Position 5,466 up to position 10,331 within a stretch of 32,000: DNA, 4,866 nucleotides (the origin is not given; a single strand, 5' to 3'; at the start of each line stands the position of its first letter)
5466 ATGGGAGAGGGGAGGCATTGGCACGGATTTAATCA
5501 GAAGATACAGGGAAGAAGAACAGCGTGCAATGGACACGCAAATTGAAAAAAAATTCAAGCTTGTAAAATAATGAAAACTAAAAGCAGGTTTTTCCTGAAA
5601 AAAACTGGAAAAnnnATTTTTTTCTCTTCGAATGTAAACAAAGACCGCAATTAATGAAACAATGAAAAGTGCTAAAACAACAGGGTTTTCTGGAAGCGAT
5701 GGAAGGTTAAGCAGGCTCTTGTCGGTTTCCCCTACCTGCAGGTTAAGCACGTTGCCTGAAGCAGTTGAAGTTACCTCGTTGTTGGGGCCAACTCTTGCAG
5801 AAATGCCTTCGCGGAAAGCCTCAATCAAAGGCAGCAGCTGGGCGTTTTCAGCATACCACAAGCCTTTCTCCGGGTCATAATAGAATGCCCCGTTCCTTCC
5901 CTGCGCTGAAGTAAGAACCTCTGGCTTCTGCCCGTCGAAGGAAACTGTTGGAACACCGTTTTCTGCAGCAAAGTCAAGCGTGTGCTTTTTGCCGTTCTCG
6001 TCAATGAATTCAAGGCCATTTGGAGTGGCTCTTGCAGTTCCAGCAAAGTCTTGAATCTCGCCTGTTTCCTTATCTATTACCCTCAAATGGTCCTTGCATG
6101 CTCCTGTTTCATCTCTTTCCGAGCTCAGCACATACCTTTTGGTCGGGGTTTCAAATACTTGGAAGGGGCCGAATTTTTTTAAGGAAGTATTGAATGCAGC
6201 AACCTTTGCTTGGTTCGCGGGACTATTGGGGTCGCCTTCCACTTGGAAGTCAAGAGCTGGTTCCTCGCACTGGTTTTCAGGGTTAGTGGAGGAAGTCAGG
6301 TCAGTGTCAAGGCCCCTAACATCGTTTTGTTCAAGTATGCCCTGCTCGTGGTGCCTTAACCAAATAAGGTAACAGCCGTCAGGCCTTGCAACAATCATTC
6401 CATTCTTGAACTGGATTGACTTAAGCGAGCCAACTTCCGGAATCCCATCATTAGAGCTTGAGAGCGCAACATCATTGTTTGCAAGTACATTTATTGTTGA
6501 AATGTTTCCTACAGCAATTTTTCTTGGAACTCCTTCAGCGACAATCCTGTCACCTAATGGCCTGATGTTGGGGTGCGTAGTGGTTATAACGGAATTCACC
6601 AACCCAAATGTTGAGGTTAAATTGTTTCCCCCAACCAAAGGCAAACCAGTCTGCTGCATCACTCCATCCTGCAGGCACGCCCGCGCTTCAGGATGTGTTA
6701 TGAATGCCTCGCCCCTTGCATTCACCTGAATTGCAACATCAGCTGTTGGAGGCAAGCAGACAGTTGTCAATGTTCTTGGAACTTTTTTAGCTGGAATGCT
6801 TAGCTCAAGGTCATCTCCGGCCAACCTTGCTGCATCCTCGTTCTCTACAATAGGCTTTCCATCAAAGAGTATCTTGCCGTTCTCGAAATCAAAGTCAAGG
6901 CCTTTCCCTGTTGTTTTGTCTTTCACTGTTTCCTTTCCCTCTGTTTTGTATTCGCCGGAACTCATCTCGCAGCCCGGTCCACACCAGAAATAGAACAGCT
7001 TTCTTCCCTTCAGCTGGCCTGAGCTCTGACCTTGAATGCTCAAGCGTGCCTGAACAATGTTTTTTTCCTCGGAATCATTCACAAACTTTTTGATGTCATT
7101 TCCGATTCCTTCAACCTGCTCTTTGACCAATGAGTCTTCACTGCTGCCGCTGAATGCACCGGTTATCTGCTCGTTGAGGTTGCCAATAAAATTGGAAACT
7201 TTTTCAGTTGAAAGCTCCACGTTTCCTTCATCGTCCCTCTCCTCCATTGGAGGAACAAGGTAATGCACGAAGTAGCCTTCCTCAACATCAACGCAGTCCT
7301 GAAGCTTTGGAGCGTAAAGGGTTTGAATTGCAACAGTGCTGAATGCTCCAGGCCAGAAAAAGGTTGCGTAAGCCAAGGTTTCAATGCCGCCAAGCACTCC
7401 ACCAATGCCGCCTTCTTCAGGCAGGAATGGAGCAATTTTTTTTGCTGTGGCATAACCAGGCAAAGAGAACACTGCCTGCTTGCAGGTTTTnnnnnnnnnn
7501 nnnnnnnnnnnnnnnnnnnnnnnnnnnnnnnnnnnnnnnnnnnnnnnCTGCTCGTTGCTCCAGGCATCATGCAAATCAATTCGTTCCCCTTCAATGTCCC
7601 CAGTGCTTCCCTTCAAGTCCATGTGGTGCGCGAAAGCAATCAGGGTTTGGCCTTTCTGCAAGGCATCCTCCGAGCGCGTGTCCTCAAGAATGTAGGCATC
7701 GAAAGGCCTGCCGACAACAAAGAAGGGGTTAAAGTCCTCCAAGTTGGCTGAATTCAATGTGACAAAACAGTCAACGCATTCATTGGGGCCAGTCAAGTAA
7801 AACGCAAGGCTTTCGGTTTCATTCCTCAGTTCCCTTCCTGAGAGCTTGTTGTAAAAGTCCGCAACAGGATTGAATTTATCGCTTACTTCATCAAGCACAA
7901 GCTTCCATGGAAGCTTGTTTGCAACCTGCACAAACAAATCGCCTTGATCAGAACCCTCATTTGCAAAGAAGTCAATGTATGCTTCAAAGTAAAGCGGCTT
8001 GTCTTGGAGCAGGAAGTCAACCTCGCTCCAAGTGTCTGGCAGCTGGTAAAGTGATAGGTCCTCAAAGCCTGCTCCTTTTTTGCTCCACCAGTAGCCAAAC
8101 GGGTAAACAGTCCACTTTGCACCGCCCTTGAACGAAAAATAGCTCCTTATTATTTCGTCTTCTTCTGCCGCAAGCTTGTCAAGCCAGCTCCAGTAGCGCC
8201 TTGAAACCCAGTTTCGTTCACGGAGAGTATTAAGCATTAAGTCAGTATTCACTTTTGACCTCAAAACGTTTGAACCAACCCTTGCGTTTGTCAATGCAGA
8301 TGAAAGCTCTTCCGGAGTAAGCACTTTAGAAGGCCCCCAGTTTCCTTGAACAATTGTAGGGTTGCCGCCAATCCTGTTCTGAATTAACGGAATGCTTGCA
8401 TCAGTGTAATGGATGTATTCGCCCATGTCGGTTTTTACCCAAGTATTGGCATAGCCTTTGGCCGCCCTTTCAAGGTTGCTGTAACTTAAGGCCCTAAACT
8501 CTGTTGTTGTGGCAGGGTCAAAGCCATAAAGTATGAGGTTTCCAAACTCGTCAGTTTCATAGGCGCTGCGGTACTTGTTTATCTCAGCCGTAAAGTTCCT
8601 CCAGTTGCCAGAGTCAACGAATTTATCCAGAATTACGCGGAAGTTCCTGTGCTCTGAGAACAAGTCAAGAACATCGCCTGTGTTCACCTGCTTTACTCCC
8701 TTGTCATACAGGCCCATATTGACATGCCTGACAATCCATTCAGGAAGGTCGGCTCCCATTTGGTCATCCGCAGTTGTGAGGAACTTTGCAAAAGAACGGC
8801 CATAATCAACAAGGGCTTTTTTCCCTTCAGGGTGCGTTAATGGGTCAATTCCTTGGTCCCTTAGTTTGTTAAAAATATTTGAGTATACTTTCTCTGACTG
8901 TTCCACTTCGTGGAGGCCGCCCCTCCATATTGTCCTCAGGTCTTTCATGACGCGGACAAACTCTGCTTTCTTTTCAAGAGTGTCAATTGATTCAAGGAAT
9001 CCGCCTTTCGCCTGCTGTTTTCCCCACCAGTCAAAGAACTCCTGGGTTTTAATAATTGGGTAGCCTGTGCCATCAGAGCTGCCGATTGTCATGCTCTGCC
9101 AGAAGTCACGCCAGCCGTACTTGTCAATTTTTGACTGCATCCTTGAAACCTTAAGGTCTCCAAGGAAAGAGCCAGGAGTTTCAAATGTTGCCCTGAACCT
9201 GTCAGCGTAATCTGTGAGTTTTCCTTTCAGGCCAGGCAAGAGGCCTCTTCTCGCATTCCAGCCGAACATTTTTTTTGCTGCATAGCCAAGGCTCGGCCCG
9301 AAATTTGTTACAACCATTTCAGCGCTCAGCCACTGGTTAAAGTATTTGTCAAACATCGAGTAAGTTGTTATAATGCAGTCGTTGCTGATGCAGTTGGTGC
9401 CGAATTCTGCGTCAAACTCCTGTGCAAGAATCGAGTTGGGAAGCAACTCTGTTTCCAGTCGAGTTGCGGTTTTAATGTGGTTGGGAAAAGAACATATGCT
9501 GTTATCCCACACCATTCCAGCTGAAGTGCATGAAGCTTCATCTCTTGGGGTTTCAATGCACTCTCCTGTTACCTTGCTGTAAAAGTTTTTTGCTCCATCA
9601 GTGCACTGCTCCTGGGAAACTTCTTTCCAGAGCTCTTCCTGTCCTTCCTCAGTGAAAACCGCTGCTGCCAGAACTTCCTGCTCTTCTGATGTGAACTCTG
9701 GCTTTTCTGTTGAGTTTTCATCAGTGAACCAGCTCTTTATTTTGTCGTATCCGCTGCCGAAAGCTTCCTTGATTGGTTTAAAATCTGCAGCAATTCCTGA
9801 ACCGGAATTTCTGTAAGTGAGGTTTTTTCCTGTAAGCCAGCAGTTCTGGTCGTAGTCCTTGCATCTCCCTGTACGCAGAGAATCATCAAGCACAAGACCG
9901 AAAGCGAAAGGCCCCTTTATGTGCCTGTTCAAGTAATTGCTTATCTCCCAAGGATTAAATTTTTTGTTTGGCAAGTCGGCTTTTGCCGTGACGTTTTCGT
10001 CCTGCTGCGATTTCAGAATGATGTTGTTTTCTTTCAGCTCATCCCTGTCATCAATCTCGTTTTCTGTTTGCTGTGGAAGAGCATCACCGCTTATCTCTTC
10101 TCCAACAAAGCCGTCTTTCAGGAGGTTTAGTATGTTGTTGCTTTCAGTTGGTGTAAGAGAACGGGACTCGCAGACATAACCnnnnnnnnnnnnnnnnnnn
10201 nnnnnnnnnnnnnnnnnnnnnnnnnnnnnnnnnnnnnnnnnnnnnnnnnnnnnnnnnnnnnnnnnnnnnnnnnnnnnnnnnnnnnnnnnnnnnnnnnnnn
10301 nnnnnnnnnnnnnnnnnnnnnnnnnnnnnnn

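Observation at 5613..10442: Domain-less 1609-aa surface protein ending in a PEP-CTERM-like tripartite sorting signal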

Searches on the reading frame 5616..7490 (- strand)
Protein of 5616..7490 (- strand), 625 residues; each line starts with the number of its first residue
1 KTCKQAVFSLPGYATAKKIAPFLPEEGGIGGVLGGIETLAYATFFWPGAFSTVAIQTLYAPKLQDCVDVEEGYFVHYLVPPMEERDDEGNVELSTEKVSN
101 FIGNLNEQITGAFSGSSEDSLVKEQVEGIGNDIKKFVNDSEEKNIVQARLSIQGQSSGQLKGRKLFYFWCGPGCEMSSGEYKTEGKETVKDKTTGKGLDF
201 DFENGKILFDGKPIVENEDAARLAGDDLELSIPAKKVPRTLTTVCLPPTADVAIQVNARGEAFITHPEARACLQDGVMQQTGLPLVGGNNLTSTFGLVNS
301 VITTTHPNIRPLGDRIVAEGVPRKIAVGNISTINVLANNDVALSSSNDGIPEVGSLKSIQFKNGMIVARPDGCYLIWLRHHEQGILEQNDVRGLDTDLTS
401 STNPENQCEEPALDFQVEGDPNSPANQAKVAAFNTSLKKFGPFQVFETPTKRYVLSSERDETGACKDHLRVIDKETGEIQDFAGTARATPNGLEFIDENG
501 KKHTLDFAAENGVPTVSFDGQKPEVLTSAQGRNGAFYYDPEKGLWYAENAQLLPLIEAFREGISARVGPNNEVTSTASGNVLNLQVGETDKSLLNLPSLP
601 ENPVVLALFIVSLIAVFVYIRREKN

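Call 33: predict_structure(alignment_id=A3)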
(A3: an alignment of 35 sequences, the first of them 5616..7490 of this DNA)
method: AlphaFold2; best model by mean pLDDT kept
length: 625 residues; sequences in the alignment: 35
mean_pLDDT: 75.8   pTM: 0.64
mean pLDDT of the five models: 75.8, 73.2, 71.2, 70.8, 70.0
residues with pLDDT >= 90: 300; 70-90: 91; 50-70: 99; < 50: 135
segments of 3 or more residues with pLDDT < 50: 69-103, 113-126, 143-169, 558-599
pLDDT, mean of each block of 10 residues (from residue 1): 63 71 61 57 54 63 55 41 38 38 49 46 49 51 45 42 45 62 82 75 90 90 70 78 95 97 96 95 94 95 93 91 91 97 96 97 94 94 95 96 92 96 95 97 94 95 94 86 96 96 97 96 95 92 93 62 38 35 28 39 73 84 67
secondary structure, 60 per line:
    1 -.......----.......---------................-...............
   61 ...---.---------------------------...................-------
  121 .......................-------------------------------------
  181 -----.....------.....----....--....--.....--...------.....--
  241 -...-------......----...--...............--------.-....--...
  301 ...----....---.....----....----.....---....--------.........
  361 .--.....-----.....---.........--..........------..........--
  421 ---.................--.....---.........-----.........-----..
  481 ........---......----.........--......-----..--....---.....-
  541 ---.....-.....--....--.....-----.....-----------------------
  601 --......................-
elements in order: H3-8 H13-19 H29-44 H46-63 H95-113 H121-143 E186-190 E197-201 E206-209 E212-215 H218-222 E225-227 E234-238 E242-244 E252-257 E262-264 H267-281 H292-295 E298-303 E308-311 E315-319 E324-327 E332-336 E340-343 E352-361 E364-368 E374-378 E385-387 E393-402 E409-418 H424-440 E443-447 E451-459 E465-473 E479-488 E492-497 E502-510 E513-518 E528-531 E535-539 E544-548 E550-554 H557-560 E563-567 E573-577 H603-624

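Call 38: fold_search(model_id=the predicted structure, library=pdb)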
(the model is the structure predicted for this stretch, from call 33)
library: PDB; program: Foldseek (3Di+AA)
matches with E <= 10: 970; with E <= 0.001: 1
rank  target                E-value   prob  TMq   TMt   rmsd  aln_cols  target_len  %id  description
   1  1jju_B                1.7e-04  0.25  0.07  0.11  21.0       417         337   13  Structure of a Quinohemoprotein Amine Dehydrogenase with a Unique Redox Cofactor and Highly Unusual Crosslinking (released 2001-12-12)
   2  7zty                  1.1e-03  0.21  0.07  0.10  19.0       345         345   12  Structure of Vps39 N-terminal domain from Chaetomium thermophilum (released 2022-09-21)
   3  7a3i_A                1.1e-03  0.16  0.08  0.07  24.9       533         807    7  Crystal structure of DPP8 in complex with a 4-oxo-b-lactam based inhibitor, LMC375 (released 2021-06-30)
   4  8shj_A                2.2e-03  0.35  0.08  0.13  21.6       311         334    9  Crystal structure of the WD-repeat domain of human WDR91 in complex with MR45279 (released 2023-07-05)
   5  7oz7_A                2.2e-03  0.14  0.09  0.08  25.5       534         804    9  Crystal structure of DPP8 in complex with a 4-oxo-b-lactam based inhibitor, L84 (released 2021-07-14)
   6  7a3j_A                2.5e-03  0.14  0.08  0.07  25.1       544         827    9  Crystal structure of DPP8 in complex with a 4-oxo-b-lactam based inhibitor, A272 (released 2021-06-30)
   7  6trx_B                2.6e-03  0.14  0.08  0.07  24.5       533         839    9  Crystal structure of DPP8 in complex with 1G244 (released 2021-01-13)
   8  7ayq_B                2.7e-03  0.14  0.09  0.07  25.0       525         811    9  Crystal structure of DPP8 in complex with a 4-oxo-b-lactam based inhibitor, B114 (released 2021-06-30)
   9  1w0o                  3.4e-03  0.23  0.10  0.09  27.3       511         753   10  Vibrio cholerae sialidase (released 2004-07-08)
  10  2woz                  3.8e-03  0.25  0.09  0.15  22.1       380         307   12  The novel beta-propeller of the BTB-Kelch protein Krp1 provides the binding site for Lasp-1 that is necessary for pseudo (released 2009-09-01)
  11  8shj_B                3.8e-03  0.23  0.07  0.12  21.8       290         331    9  Crystal structure of the WD-repeat domain of human WDR91 in complex with MR45279 (released 2023-07-05)
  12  7a3i_B                3.8e-03  0.13  0.09  0.07  25.1       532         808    9  Crystal structure of DPP8 in complex with a 4-oxo-b-lactam based inhibitor, LMC375 (released 2021-06-30)
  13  2gop_A                4.0e-03  0.23  0.08  0.13  21.4       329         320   10  The beta-propeller domain of the Trilobed protease from Pyrococcus furiosus reveals an open velcro topology (released 2007-01-23)
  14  9ejo                  5.2e-03  0.23  0.07  0.12  21.1       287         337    8  Crystal structure of WDR91 in complex with XS381295 (released 2025-02-26)
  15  7ywp                  5.2e-03  0.12  0.08  0.08  22.2       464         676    9  Closed conformation of Oligopeptidase B from Serratia proteomaculans with covalently bound TCK (released 2023-02-22)
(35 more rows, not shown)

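Call 71: fold_search(model_id=the predicted structure, library=viral)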
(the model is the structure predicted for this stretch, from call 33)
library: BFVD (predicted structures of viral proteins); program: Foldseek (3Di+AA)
matches with E <= 10: 595; with E <= 0.001: 0
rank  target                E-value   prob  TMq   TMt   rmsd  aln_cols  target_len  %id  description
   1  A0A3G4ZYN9            2.0e-03  0.20  0.09  0.12  28.7       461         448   10  MORN repeat-containing protein [Gaeavirus sp.]
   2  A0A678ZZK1            2.7e-03  0.15  0.09  0.06  44.5       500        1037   11  Tail fiber protein [Pectobacterium phage Arno18]
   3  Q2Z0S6                3.1e-03  0.11  0.08  0.09  24.4       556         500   10  Putative Kelch-like ECH-associated protein [Pseudomonas phage EL]
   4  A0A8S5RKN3            4.3e-03  0.25  0.13  0.14  23.8       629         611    7  Uncharacterized protein [virus sp. ct6GG30]
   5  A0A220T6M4            4.5e-03  0.20  0.08  0.09  18.7       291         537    9  BTB kelch-domain protein [Eptesipox virus]
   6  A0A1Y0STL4            6.3e-03  0.20  0.07  0.09  23.0       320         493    9  Virion structural protein [Pseudomonas phage Phabio]
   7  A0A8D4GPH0            8.6e-03  0.11  0.08  0.11  20.5       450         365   10  (no name in the UniProt tables at hand)
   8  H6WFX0                8.6e-03  0.06  0.06  0.06  32.1       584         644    9  Virion structural protein and packaging [Cyanophage S-TIM5]
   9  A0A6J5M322            8.6e-03  0.04  0.06  0.05  50.0       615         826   10  Intramolecular chaperone auto-processing domain containing protein [uncultured Caudovirales phage]
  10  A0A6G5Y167            9.1e-03  0.08  0.07  0.08  53.9       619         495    8  (no name in the UniProt tables at hand)
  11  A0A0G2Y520            9.6e-03  0.28  0.10  0.12  21.5       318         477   10  PutativeBTB/POZ domain-containing protein [Acanthamoeba polyphaga mimivirus]
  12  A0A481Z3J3            1.1e-02  0.13  0.09  0.10  27.7       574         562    9  Uncharacterized protein [Pithovirus LCPAC103]
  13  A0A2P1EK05            1.1e-02  0.14  0.08  0.07  22.8       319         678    8  (no name in the UniProt tables at hand)
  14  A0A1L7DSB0            1.7e-02  0.08  0.09  0.08  26.3       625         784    9  Tail tubular B [Ralstonia phage phiAp1]
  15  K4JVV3                1.7e-02  0.08  0.08  0.05  23.8       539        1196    9  Putative tail protein [Caulobacter phage CcrColossus]
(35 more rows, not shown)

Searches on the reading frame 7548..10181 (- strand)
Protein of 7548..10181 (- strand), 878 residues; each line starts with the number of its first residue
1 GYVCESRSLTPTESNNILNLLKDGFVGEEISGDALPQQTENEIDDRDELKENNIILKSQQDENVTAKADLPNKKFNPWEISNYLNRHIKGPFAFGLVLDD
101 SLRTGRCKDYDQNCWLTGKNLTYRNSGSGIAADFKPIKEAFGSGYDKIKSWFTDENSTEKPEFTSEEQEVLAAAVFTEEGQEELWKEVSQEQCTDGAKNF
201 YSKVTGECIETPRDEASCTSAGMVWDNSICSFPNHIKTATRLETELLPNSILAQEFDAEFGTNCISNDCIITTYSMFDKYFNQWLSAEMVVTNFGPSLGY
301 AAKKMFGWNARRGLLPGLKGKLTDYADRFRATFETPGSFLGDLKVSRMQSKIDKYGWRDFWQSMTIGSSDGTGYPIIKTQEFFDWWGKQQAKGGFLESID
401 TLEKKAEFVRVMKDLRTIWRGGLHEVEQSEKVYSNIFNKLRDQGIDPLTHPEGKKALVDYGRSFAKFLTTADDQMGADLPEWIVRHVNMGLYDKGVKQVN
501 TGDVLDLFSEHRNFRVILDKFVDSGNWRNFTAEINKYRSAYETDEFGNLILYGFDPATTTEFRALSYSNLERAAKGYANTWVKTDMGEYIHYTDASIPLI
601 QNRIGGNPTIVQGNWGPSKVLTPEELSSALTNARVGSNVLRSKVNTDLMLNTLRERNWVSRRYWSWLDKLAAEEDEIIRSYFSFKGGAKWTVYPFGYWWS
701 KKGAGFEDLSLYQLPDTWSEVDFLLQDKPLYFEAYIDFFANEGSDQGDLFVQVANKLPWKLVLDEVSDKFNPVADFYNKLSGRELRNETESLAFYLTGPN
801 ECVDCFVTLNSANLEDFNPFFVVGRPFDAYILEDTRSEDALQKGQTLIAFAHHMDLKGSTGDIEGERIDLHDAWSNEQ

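Call 42: predict_structure(alignment_id=A2)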
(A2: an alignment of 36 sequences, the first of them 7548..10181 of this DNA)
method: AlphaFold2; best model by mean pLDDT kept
length: 878 residues; sequences in the alignment: 36
mean_pLDDT: 68.6   pTM: 0.47
mean pLDDT of the five models: 68.6, 66.8, 63.8, 62.2, 59.0
residues with pLDDT >= 90: 211; 70-90: 287; 50-70: 101; < 50: 279
segments of 3 or more residues with pLDDT < 50: 1-9, 15-43, 126-141, 143-246, 280-296, 302-306, 308-310, 675-714, 742-785
pLDDT, mean of each block of 10 residues (from residue 1): 38 48 38 43 64 71 68 76 77 79 81 63 48 42 45 42 40 38 34 42 45 34 29 27 47 84 65 56 47 48 48 54 74 75 87 93 89 89 93 89 88 91 91 95 94 95 94 90 91 94 92 94 93 89 94 93 83 78 91 90 88 94 95 90 92 80 53 44 38 39 34 56 81 80 44 40 38 40 53 82 80 75 83 81 74 81 71 64
secondary structure, 60 per line:
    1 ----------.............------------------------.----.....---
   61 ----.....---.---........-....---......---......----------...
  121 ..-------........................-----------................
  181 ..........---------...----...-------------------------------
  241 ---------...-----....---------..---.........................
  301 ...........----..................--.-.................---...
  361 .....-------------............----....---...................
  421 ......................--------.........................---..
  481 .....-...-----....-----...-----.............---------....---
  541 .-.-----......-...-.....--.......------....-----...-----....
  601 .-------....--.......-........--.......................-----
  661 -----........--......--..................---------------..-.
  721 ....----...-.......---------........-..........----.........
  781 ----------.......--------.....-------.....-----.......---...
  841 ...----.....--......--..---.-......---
elements in order (helices of 4 or more, strands of 3 or more residues): H11-23 E53-57 E65-69 H77-83 E86-89 E93-98 E102-107 H118-122 H130-153 H165-190 E200-202 E207-209 E250-252 E258-261 H276-311 H316-333 H339-354 H358-365 H379-390 H395-398 H402-442 H451-475 H479-485 E495-498 E504-506 H512-524 H534-537 E549-554 E560-564 H567-573 E580-583 E589-591 H597-601 E609-612 E615-621 H623-630 H633-655 H666-673 H676-681 H684-701 E720-724 E733-739 H749-756 H758-767 H772-780 E791-797 E806-810 E818-822 E828-834 H838-843 E848-852 E855-860 H870-875

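Call 48: fold_search(model_id=the predicted structure, library=pdb)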
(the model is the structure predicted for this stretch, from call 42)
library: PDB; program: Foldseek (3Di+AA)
matches with E <= 10: 116; with E <= 0.001: 0
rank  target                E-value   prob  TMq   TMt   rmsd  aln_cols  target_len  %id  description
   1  3zqe_B                4.2e-01  0.07  0.06  0.16  19.1       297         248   11  PrgI-SipD from Salmonella typhimurium in complex with deoxycholate (released 2011-08-17)
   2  3k8v_B                8.5e-01  0.04  0.07  0.13  23.3       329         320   10  Crysatl structure of a bacterial cell-surface flagellin N20C20 (released 2010-10-06)
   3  3k8v_A                1.1e+00  0.03  0.07  0.13  25.8       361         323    7  Crysatl structure of a bacterial cell-surface flagellin N20C20 (released 2010-10-06)
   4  7ebb_B                1.3e+00  0.04  0.09  0.16  20.9       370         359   10  Crystal structure of human pyruvate dehydrogenase kinase 4 in complex with compound 2 (released 2021-08-04)
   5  3zqb_B                1.6e+00  0.04  0.07  0.18  22.2       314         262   13  PrgI-SipD from Salmonella typhimurium (released 2011-08-17)
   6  6hxk_A                1.7e+00  0.03  0.06  0.13  18.9       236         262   15  Structure of the citryl-CoA lyase core module of human ATP citrate lyase in complex with citrate (released 2019-04-10)
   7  6xns_D                1.8e+00  0.04  0.07  0.14  20.9       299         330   10  C3_crown-05 (released 2020-12-23)
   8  8raw_A                1.9e+00  0.03  0.06  0.06  24.0       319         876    9  The crystal structure of DNA-bound human MutSbeta (MSH2/MSH3_G901D) in the canonical mismatch bound conformation with  (released 2025-06-11)
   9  6hxk_C                2.0e+00  0.02  0.06  0.14  19.0       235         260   15  Structure of the citryl-CoA lyase core module of human ATP citrate lyase in complex with citrate (released 2019-04-10)
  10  9lft_A                2.3e+00  0.03  0.07  0.10  18.5       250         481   10  Biochemical and structural characterization of a novel 4-hydroxyphenylacetate-3-monooxygenase from Geobacillus mahadii (released 2025-09-10)
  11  8s89                  2.4e+00  0.03  0.06  0.12  31.2       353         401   12  Efficient and scalable protein design using a relaxed sequence space (released 2024-10-16)
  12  9go6_S                2.4e+00  0.02  0.06  0.13  27.3       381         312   11  Salmonella hook-filament junction complex (released 2025-04-09)
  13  7uo9_B                2.6e+00  0.03  0.05  0.18  27.6       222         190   10  SARS-CoV-2 replication-transcription complex bound to UTP, in a pre-catalytic state (released 2022-11-30)
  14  6yhu_B                2.7e+00  0.05  0.04  0.23  14.6       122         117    9  Crystal structure of the nsp7-nsp8 complex of SARS-CoV-2 (released 2020-04-29)
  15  7uoe_B                2.8e+00  0.04  0.05  0.20  31.3       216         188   12  SARS-CoV-2 replication-transcription complex bound to CTP, in a pre-catalytic state (released 2022-11-30)
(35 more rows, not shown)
